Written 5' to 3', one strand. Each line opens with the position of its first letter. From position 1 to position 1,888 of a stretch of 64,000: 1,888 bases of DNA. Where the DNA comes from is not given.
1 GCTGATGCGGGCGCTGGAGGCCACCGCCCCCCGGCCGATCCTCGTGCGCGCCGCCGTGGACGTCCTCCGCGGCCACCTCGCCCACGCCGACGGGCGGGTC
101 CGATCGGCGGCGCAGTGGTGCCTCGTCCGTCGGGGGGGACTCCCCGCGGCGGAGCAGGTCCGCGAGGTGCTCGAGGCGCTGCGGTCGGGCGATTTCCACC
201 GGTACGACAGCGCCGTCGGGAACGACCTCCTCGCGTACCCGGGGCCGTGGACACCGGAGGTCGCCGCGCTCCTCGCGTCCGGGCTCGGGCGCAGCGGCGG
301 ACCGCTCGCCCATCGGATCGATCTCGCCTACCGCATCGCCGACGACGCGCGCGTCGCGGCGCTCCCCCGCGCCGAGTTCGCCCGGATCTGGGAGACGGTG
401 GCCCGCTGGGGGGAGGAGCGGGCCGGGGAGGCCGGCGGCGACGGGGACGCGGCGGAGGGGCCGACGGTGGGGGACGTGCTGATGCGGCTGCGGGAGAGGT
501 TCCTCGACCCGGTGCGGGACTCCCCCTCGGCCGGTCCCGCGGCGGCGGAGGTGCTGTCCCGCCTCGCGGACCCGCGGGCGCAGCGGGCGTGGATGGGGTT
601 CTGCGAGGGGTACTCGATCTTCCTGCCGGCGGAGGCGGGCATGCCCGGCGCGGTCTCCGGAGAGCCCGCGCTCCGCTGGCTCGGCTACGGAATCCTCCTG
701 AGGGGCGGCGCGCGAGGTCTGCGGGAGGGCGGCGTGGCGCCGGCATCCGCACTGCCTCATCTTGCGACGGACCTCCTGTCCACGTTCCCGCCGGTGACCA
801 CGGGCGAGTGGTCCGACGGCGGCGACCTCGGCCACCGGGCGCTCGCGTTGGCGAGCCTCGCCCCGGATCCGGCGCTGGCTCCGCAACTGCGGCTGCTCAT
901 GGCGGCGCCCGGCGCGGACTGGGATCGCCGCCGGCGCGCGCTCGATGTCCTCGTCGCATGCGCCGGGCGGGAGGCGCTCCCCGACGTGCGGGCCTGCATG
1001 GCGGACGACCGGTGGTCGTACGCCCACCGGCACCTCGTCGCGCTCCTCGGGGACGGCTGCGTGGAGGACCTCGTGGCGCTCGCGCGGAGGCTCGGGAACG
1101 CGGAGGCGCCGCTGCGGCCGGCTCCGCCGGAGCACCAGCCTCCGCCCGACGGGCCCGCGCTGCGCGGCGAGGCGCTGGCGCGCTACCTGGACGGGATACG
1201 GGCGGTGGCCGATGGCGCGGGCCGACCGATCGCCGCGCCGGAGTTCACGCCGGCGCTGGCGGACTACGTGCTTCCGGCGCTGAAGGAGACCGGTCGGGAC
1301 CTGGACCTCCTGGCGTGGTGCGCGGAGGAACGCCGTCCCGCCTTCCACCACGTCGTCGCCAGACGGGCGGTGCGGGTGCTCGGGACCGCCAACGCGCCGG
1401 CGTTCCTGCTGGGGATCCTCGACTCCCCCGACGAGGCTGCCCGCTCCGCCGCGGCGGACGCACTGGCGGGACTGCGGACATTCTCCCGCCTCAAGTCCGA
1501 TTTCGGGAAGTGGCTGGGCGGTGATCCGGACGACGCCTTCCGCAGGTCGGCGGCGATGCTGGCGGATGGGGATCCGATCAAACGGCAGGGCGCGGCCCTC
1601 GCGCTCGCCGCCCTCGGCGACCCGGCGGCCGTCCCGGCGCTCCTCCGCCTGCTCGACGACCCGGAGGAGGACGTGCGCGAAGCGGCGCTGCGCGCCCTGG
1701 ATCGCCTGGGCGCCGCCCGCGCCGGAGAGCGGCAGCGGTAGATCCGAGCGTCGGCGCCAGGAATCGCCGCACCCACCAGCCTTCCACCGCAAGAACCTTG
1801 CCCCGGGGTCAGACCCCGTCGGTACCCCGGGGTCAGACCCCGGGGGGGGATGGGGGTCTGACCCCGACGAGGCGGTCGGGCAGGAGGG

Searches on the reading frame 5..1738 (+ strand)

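Call 41: search_protein_families(library=pfam, proteins=[window:5-1738:+], max_evalue=0.00001)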
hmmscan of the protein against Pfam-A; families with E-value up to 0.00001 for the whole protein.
window:5-1738:+ (578 aa): 3 families
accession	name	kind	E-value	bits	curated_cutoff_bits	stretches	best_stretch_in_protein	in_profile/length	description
PF13646.12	HEAT_2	-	5.8e-19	68.6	27.7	1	518-573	8-63/88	HEAT repeats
PF02985.28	HEAT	-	4.1e-10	39.4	23.5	0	543-569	2-28/31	HEAT repeat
PF00514.29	Arm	-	9e-08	32.4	20.6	0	542-565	13-36/41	Armadillo/beta-catenin-like repeat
